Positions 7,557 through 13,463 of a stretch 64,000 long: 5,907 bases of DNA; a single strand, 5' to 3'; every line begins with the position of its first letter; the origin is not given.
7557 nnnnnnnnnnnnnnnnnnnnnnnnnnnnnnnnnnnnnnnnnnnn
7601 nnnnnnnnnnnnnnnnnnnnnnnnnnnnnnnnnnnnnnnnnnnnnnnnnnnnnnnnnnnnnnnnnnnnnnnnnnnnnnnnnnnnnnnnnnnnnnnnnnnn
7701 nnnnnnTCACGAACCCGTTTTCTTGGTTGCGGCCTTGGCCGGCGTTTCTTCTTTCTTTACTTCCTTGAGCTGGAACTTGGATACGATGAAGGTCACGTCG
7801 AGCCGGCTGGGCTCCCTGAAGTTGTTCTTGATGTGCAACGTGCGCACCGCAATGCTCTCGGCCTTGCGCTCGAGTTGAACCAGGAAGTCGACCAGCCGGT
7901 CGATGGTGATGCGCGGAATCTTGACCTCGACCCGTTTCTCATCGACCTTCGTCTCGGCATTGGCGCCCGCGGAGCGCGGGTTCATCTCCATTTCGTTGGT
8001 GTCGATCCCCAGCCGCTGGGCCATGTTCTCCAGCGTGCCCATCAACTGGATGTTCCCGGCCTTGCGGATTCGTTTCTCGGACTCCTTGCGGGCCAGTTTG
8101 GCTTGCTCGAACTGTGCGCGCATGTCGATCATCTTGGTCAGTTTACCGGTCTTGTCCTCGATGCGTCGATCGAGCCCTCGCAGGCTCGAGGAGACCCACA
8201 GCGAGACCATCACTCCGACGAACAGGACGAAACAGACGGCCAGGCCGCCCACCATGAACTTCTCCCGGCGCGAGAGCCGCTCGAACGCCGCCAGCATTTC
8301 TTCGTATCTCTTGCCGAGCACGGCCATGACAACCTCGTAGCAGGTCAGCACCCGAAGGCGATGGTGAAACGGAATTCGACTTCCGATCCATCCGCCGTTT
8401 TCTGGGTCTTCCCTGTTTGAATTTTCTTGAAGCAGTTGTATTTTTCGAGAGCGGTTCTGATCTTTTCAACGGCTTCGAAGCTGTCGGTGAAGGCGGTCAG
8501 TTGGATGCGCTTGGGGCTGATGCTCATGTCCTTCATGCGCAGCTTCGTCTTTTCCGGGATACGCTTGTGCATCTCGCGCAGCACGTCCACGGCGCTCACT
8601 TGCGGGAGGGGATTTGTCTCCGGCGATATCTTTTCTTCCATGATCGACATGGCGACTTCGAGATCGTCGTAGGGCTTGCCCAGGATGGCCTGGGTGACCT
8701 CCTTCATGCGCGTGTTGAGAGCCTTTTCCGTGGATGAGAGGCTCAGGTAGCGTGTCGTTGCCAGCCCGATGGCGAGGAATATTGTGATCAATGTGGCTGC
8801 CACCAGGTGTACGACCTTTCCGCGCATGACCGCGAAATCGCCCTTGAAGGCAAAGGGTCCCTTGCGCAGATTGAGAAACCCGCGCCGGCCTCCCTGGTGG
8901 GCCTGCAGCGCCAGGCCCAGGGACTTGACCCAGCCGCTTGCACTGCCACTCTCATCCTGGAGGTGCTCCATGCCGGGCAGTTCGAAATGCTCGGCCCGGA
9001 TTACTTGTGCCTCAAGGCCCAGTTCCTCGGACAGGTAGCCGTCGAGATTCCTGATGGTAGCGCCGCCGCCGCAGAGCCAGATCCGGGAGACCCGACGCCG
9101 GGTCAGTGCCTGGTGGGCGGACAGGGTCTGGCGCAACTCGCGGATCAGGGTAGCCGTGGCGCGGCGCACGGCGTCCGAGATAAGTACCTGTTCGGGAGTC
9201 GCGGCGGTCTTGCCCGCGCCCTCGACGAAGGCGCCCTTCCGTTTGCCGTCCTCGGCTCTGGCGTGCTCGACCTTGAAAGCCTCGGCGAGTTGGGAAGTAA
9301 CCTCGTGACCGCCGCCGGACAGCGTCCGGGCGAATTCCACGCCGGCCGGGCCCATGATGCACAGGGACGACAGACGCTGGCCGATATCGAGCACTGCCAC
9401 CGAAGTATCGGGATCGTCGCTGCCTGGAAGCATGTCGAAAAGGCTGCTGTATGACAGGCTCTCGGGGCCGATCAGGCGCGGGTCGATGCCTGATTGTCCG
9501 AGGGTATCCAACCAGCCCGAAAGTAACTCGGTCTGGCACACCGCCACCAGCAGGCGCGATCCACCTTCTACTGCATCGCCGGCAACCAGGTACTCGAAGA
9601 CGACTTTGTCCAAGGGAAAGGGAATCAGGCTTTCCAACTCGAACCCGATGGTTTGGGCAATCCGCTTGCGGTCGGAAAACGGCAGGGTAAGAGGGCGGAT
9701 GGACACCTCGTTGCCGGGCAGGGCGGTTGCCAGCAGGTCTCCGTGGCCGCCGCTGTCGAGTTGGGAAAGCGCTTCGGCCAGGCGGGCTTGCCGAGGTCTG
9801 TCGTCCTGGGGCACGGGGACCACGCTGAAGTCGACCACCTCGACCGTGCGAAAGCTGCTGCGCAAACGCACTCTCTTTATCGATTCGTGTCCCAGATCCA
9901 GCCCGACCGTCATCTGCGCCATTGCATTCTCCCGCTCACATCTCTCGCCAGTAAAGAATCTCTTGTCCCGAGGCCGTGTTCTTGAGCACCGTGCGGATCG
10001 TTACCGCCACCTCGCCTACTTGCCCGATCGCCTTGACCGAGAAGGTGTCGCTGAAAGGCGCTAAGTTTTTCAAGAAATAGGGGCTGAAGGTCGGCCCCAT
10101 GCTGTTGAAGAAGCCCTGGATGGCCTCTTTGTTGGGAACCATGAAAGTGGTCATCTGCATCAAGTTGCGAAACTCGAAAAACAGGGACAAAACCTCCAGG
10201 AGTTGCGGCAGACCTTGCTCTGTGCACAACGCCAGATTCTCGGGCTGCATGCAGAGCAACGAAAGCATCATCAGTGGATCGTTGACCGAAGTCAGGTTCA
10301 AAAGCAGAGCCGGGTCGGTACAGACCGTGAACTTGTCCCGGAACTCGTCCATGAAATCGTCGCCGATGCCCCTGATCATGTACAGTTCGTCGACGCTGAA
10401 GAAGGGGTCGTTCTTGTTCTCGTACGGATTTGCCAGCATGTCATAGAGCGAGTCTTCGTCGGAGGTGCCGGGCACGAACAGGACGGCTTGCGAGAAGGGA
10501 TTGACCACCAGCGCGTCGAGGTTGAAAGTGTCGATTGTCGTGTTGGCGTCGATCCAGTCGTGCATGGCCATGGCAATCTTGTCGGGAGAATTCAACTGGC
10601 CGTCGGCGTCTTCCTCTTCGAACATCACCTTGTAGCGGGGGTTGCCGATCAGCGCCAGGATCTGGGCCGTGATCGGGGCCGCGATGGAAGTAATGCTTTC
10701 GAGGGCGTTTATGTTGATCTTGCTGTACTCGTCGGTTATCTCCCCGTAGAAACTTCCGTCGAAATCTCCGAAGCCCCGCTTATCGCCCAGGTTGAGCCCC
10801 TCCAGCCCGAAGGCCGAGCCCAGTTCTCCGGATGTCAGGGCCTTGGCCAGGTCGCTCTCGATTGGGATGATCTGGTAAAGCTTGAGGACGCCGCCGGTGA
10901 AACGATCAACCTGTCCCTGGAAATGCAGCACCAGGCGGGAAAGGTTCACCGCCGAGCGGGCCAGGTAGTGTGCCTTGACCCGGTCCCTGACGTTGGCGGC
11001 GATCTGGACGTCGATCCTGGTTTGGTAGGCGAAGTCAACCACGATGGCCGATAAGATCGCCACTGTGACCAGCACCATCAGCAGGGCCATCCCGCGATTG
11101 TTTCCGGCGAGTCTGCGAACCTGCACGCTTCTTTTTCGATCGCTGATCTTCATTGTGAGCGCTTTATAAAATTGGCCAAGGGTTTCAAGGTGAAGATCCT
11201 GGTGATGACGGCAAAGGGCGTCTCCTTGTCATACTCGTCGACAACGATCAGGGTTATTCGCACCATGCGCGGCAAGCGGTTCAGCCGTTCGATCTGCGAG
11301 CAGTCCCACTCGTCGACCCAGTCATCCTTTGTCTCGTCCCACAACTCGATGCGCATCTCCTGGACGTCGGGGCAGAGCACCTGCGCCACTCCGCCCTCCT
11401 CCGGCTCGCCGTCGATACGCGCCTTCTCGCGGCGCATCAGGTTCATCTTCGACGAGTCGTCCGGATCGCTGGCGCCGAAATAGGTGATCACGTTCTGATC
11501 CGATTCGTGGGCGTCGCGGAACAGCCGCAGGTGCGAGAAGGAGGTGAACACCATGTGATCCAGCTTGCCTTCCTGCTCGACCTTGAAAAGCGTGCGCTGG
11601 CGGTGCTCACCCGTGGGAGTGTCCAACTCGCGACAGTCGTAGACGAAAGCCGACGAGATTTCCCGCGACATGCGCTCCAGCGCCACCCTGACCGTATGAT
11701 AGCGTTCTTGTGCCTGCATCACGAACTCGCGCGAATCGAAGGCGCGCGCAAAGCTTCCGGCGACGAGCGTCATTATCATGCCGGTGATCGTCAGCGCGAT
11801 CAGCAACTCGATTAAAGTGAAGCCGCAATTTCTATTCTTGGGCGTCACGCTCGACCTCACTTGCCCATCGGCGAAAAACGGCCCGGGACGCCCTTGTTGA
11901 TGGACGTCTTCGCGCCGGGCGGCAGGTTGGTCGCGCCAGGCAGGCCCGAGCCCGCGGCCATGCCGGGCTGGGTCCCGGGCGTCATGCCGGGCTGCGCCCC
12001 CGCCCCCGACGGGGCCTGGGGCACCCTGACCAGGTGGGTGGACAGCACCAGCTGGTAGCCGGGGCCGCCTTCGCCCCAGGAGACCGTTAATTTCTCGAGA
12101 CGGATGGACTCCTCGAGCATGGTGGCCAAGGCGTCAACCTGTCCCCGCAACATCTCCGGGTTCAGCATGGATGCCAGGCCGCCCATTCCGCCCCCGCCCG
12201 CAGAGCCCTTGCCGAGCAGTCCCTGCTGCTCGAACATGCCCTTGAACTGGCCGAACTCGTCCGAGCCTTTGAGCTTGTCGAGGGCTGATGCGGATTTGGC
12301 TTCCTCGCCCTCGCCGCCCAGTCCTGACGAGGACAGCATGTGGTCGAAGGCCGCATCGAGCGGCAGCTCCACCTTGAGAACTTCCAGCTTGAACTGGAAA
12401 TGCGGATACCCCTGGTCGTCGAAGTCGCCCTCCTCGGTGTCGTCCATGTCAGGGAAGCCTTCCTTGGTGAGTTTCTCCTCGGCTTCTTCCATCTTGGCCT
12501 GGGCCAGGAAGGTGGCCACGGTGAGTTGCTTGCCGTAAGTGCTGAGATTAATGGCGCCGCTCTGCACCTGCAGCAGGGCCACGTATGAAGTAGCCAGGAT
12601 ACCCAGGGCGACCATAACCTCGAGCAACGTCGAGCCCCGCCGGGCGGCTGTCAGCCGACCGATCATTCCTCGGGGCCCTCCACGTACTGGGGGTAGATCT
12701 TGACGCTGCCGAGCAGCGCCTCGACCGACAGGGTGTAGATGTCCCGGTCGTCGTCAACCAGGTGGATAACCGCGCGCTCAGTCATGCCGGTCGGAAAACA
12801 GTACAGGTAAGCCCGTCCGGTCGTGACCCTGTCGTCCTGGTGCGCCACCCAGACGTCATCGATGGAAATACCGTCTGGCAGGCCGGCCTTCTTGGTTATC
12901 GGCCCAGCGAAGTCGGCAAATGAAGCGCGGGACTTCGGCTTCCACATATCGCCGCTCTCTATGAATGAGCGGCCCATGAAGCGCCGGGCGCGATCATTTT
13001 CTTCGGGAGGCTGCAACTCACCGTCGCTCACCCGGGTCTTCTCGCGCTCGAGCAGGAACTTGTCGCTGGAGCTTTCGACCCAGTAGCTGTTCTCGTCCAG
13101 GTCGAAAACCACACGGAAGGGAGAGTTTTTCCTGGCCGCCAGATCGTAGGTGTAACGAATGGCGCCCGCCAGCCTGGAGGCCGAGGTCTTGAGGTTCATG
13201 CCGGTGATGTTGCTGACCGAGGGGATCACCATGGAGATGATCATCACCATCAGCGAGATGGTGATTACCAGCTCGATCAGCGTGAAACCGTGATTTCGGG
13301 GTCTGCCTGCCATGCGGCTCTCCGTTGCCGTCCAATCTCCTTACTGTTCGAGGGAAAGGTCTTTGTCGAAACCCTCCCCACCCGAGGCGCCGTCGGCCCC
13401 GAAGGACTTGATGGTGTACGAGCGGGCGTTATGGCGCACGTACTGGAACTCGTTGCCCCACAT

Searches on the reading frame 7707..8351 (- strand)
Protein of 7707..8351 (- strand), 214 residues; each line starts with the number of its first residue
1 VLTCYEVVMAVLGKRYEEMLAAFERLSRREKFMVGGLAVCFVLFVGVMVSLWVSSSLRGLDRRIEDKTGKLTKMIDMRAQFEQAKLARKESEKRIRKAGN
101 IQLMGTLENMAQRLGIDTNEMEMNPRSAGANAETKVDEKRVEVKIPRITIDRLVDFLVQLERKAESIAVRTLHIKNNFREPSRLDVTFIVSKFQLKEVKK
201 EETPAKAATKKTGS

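Call 50: search_protein_families(library=pfam, proteins=[window:7707-8351:-], max_evalue=0.00001)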
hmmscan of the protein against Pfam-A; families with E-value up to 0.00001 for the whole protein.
window:7707-8351:- (214 aa): 1 family
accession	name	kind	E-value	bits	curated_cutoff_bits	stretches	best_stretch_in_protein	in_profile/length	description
PF04612.17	T2SSM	-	5.5e-08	33.6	27.8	1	18-175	3-142/160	Type II secretion system (T2SS), protein M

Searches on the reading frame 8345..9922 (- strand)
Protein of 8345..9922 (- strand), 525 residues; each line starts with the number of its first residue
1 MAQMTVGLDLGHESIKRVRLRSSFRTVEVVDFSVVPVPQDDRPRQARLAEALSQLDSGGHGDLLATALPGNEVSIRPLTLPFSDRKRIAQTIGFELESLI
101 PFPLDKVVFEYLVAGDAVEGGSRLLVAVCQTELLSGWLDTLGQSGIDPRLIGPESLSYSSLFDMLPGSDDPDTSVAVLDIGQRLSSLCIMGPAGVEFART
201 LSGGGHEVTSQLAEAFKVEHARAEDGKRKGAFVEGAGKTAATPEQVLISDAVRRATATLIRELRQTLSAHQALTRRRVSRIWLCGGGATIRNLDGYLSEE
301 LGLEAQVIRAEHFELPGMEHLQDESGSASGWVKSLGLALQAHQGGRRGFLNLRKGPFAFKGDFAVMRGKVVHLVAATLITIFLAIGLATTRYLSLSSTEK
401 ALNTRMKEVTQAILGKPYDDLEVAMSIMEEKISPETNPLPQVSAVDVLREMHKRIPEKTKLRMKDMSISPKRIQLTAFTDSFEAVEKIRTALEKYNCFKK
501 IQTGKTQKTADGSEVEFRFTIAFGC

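Call 50: search_protein_families(library=pfam, proteins=[window:8345-9922:-], max_evalue=0.00001)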
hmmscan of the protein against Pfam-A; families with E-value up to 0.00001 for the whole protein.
window:8345-9922:- (525 aa): 1 family
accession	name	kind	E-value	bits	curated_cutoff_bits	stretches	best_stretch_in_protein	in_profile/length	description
PF11104.14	PilM_2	-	8.3e-25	87.9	27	1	7-340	1-338/340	Type IV pilus assembly protein PilM;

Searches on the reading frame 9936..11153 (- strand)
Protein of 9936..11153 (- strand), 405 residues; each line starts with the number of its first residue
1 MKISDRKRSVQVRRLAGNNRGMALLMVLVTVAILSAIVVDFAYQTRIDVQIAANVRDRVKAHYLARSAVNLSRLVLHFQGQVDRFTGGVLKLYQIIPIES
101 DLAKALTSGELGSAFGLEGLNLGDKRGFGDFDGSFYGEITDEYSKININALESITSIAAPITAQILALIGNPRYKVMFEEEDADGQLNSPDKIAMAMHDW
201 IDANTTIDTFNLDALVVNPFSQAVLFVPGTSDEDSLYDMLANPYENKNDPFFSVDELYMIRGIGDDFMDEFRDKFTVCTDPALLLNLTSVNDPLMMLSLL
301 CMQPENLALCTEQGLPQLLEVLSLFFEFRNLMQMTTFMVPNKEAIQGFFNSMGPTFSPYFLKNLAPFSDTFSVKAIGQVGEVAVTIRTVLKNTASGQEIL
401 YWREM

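Call 50: search_protein_families(library=pfam, proteins=[window:9936-11153:-], max_evalue=0.00001)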
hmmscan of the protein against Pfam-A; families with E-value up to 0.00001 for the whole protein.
window:9936-11153:- (405 aa): 1 family
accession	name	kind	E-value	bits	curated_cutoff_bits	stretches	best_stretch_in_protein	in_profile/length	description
PF21687.3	T2SSK_1st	-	3.1e-06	28.3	26.2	0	231-272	58-99/107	Type II secretion system (T2SS), protein K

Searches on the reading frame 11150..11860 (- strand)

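Call 50: search_protein_families(library=pfam, proteins=[window:11150-11860:-], max_evalue=0.00001)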
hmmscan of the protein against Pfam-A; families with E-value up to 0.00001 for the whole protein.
window:11150-11860:- (236 aa): 2 families
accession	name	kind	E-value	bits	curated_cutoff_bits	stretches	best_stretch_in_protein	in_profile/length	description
PF07963.17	N_methyl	-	9.4e-09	34.9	21.2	1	9-33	2-26/27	Prokaryotic N-terminal methylation motif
PF11612.13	T2SSJ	-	7.3e-07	30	28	1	82-206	16-130/140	Type II secretion system (T2SS), protein J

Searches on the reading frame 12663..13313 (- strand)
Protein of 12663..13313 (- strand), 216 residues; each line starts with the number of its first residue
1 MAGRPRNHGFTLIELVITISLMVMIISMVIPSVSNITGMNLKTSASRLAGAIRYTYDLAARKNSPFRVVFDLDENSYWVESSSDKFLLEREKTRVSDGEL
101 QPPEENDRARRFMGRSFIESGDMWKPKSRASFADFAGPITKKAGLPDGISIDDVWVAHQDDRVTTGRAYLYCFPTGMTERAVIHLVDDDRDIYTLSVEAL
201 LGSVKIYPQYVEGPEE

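Call 51: search_protein_families(library=pfam, proteins=[window:12663-13313:-], max_evalue=0.00001)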
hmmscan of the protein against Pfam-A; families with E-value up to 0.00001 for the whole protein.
window:12663-13313:- (216 aa): 1 family
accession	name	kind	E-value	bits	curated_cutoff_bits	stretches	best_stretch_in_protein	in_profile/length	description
PF07963.17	N_methyl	-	2.1e-06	27.5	21.2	1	5-29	2-26/27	Prokaryotic N-terminal methylation motif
